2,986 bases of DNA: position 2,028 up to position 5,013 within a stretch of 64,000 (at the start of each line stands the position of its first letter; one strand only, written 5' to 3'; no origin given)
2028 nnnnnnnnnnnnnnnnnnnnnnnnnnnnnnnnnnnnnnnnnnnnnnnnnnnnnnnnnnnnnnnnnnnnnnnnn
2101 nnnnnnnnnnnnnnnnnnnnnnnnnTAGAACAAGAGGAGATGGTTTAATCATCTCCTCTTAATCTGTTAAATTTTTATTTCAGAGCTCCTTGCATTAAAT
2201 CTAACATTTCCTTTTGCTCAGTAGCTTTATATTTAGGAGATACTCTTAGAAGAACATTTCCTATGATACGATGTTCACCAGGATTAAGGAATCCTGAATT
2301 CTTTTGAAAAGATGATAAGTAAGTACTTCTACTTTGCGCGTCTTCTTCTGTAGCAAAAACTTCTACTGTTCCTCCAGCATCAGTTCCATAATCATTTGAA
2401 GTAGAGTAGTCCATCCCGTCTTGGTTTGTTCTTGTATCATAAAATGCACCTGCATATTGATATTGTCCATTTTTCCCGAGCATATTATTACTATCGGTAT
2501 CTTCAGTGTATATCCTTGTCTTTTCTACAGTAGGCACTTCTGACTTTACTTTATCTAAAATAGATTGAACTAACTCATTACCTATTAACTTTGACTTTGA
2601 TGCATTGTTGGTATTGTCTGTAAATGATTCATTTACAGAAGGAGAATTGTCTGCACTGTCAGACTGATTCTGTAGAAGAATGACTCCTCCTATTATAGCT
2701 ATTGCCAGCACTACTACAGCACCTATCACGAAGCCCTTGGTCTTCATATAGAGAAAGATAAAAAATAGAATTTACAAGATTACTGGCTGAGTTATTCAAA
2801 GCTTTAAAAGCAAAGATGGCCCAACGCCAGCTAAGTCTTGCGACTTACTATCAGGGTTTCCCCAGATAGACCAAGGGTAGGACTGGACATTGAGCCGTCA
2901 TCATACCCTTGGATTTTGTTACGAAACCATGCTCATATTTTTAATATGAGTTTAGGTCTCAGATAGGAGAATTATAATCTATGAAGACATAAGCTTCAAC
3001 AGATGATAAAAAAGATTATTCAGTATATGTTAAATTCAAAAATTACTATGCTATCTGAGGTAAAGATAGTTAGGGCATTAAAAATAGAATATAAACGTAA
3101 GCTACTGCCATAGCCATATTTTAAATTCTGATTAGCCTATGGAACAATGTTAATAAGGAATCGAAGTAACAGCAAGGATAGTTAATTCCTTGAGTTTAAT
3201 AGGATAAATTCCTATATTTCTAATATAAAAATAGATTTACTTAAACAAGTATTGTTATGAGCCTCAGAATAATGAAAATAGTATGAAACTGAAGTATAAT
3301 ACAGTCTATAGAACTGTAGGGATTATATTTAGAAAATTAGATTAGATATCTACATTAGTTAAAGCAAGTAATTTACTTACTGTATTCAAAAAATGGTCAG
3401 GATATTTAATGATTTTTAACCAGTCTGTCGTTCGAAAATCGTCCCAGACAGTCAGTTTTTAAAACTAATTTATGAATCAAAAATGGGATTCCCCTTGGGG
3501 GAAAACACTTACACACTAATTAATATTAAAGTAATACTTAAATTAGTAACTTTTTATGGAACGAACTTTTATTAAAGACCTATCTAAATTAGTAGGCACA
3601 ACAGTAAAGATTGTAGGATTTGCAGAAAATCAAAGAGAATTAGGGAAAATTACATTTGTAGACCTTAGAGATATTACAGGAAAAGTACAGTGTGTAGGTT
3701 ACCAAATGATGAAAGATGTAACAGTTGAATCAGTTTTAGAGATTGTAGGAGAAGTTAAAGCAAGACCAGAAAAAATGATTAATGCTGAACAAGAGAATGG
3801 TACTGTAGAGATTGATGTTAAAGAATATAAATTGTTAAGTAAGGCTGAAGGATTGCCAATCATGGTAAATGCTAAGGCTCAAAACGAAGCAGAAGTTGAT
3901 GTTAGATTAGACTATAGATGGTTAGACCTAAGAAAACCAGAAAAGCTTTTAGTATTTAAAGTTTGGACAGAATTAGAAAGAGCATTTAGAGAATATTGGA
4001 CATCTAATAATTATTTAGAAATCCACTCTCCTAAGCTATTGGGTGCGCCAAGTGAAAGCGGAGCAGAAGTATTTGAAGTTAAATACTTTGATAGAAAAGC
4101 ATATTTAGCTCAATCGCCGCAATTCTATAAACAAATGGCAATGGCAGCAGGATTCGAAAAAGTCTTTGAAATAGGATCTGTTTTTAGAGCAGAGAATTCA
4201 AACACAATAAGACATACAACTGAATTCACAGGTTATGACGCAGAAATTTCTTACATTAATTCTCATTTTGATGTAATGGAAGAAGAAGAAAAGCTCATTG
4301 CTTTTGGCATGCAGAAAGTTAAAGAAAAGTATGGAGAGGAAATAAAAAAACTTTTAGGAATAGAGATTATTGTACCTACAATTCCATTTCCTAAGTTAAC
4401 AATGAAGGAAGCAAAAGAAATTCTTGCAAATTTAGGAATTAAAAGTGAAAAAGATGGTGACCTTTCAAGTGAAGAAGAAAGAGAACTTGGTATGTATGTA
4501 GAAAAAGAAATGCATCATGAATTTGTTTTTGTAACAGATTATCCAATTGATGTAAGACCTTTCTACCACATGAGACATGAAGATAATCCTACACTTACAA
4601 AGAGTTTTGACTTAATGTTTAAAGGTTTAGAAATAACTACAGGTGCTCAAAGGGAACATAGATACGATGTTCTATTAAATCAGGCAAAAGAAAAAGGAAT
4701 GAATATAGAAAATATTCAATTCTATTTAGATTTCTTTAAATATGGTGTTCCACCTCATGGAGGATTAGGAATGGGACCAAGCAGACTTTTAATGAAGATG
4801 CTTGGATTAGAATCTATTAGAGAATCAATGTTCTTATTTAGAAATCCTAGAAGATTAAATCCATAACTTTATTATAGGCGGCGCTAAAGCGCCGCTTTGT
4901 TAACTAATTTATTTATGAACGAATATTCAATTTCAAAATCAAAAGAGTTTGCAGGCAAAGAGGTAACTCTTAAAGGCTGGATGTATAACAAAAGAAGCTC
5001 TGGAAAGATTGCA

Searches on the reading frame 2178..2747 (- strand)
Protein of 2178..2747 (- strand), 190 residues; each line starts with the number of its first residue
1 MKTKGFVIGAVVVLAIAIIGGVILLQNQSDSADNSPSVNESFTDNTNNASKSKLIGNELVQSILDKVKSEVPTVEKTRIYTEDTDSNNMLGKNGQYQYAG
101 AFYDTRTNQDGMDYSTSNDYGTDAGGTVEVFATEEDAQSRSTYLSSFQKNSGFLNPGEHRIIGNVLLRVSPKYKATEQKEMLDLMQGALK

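Call 86: search_protein_families(library=pfam, proteins=[window:2178-2747:-], max_evalue=0.001)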
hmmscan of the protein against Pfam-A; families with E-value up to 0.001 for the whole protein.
window:2178-2747:- (190 aa): 0 families

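Call 89: find_encoding_contigs(protein=window:2178-2747:-, flank=10000, max_places=4)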
Protein window:2178-2747:- (190 aa): 1 contig read that carries it; 1 place shown.
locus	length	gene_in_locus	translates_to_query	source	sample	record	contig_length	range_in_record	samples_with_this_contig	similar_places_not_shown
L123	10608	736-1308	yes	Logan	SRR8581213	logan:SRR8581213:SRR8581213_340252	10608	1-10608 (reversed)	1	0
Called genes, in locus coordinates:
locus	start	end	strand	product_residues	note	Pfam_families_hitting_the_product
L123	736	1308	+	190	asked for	-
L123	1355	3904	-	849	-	PF13166:AAA_13, PF13304:AAA_21 (faint), PF13476:AAA_23, PF02463:SMC_N (weak)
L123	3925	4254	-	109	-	-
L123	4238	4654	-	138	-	PF03852:Vsr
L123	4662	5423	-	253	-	PF09561:RE_HpaII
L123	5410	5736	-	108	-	PF09561:RE_HpaII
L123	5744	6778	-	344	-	PF00145:DNA_methylase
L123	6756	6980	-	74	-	PF12728:HTH_17, PF13411:MerR_1, PF00376:MerR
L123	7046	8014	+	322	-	-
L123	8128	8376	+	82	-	-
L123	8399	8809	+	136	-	-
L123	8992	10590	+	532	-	PF00239:Resolvase, PF07508:Recombinase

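Call 91: search_protein_families(library=pfam, proteins=[L123:3928-4254:-, L123:4241-4654:-, L123:4665-5423:-, L123:5413-5736:-, L123:5747-6778:-, L123:6759-6980:-, L123:7046-8011:+, L123:8128-8373:+, L123:8399-8806:+, L123:8992-10587:+], max_evalue=0.01)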
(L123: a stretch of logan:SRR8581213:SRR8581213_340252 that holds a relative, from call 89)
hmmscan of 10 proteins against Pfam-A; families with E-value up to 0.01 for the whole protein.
L123:3928-4254:- (109 aa): 0 families

L123:4241-4654:- (138 aa): 2 families
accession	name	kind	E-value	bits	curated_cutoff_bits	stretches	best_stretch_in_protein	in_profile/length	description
PF03852.21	Vsr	-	2.9e-28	98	27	1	1-73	1-74/74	DNA mismatch endonuclease Vsr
PF18741.7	MTES_1575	-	0.00014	22.3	38.2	1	88-132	51-95/96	REase_MTES_1575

L123:4665-5423:- (253 aa): 1 family
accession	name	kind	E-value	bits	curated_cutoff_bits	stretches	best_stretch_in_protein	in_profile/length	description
PF09561.16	RE_HpaII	-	4.3e-98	329.4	25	1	3-251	107-359/359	HpaII restriction endonuclease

L123:5413-5736:- (108 aa): 1 family
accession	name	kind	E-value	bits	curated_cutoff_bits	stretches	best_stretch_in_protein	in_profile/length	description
PF09561.16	RE_HpaII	-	9.1e-26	91.4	25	1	3-104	1-104/359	HpaII restriction endonuclease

L123:5747-6778:- (344 aa): 1 family
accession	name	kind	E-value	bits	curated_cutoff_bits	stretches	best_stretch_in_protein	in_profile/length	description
PF00145.23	DNA_methylase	-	1.5e-107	360.3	22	1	21-337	1-323/324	C-5 cytosine-specific DNA methylase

L123:6759-6980:- (74 aa): 7 families
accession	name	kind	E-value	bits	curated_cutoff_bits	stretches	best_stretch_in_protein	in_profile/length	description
PF12728.13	HTH_17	-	3.1e-11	43.8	27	1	16-67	1-50/51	Helix-turn-helix domain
PF00376.29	MerR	-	9.3e-11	41.8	28.2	1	18-55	1-38/38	MerR family regulatory protein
PF13411.12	MerR_1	-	3.8e-09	37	21.6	1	18-63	2-46/69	MerR HTH family regulatory protein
PF13551.12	HTH_29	-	0.0021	18.6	28.1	1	12-36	8-32/64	Winged helix-turn helix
PF02954.25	HTH_8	-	0.0031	17.6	22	1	19-35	21-38/42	Bacterial regulatory protein, Fis family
PF13518.12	HTH_28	-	0.0056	17.2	25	0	17-39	13-35/52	Helix-turn-helix domain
PF13384.12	HTH_23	-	0.0082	16.4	24.6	0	16-36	17-37/50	Homeodomain-like domain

L123:7046-8011:+ (322 aa): 0 families

L123:8128-8373:+ (82 aa): 0 families

L123:8399-8806:+ (136 aa): 0 families

L123:8992-10587:+ (532 aa): 3 families
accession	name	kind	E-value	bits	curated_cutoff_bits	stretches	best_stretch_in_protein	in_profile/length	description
PF00239.26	Resolvase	-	1.7e-23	83.8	23.3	1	8-161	2-143/145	Resolvase, N terminal domain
PF07508.19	Recombinase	-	1.4e-12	48.2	21.1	1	186-273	1-101/102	Recombinase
PF13408.12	Zn_ribbon_recom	-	0.00034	21.4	25.3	1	285-337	1-57/58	Recombinase zinc beta ribbon domain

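Call 92: search_protein_families(library=padloc, proteins=[L123:1358-3904:-, L123:3928-4254:-, L123:7046-8011:+, L123:8128-8373:+, L123:8399-8806:+, window:2178-2747:-], max_evalue=0.01)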
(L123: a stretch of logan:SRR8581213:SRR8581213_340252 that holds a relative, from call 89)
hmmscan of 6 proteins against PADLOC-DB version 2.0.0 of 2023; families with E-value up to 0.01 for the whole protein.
L123:1358-3904:- (849 aa): 14 families
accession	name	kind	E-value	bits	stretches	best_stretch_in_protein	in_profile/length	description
PDLC04891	PDC-S06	-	4.7e-136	453.4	1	8-848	5-856/858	-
PDLC04893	PDC-S06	-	6.2e-108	360.3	1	7-846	5-857/862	-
PDLC04888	PDC-S06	-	1.3e-103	345.8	1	19-844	24-848/851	-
PDLC04892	PDC-S06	-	8.2e-77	257.2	1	52-691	42-684/843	-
PDLC04135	mad3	-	4.6e-13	47.5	1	91-685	12-327/374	mads_3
PDLC04895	PDC-S06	-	2.8e-12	44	2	605-699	548-647/784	-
PDLC04886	PDC-S06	-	6.8e-11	39.7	1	367-701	244-592/727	-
PDLC03859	LmuB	-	4.9e-09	33.9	1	94-689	14-593/611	-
PDLC04898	PDC-S06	-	2.1e-07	27.7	2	367-566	274-455/752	-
PDLC02980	AriA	-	4.8e-06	24.8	1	389-685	117-303/304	-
PDLC00290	PtuA1|PtuA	-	9.2e-06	23.3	1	97-192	18-110/414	AAA ATPase domain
PDLC04140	mad8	-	0.0018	15.9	1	101-302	26-182/314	mads_8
PDLC02747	PbeC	-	0.0072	13.2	0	104-172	28-95/632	PbeC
PDLC00263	LmuB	-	0.0075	14.2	0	93-122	16-45/204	AAA ATPase domain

L123:3928-4254:- (109 aa): 0 families

L123:7046-8011:+ (322 aa): 0 families

L123:8128-8373:+ (82 aa): 0 families

L123:8399-8806:+ (136 aa): 0 families

window:2178-2747:- (190 aa): 0 families

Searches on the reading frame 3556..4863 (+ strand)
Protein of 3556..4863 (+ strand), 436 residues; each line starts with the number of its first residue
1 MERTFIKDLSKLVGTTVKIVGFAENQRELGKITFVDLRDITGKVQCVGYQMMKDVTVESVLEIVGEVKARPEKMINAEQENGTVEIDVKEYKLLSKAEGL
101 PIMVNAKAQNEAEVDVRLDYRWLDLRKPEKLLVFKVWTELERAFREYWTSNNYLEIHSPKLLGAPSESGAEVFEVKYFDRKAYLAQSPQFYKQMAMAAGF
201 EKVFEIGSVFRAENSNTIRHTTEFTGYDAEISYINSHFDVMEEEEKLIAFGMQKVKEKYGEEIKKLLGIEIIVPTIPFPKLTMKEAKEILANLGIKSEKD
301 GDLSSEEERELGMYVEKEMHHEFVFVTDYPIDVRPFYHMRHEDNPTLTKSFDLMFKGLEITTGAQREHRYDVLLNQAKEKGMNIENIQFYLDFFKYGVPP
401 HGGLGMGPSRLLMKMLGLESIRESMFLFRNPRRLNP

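Call 87: list_cluster_members(proteins=[window:3556-4863:+, window:8602-10035:+])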
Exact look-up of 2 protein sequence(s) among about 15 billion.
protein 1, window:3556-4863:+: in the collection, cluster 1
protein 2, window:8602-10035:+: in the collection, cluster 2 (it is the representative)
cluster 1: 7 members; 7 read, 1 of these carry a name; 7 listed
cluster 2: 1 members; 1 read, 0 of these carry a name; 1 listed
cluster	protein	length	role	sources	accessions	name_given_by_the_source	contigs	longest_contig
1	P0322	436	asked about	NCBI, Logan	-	-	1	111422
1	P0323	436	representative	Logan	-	-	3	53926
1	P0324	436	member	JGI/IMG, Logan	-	nondiscriminating aspartyl-tRNA synthetase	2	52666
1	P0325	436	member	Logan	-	-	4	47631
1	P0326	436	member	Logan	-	-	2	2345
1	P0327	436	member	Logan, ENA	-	-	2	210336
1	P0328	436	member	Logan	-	-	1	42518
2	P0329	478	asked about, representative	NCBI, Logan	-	-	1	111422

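Call 88: find_encoding_contigs(protein=window:3556-4863:+, flank=10000, max_places=3)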
Protein window:3556-4863:+ (436 aa): 1 contig read that carries it; 1 place shown.
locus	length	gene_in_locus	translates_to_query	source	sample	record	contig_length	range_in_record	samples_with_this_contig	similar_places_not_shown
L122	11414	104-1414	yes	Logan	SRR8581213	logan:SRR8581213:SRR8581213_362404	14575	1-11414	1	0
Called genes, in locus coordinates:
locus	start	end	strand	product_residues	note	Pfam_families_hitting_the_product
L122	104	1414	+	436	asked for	PF01336:tRNA_anti-codon, PF00152:tRNA-synt_2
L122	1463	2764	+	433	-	PF01336:tRNA_anti-codon, PF00152:tRNA-synt_2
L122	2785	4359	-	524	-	-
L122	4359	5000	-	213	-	PF00702:Hydrolase (weak)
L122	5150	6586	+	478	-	PF00133:tRNA-synt_1 (faint), PF01406:tRNA-synt_1e, PF01921:tRNA-synt_1f (faint), PF09334:tRNA-synt_1g (weak)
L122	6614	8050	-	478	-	PF01425:Amidase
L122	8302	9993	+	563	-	PF00534:Glycos_transf_1, PF13692:Glyco_trans_1_4 (weak)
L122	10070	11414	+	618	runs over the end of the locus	-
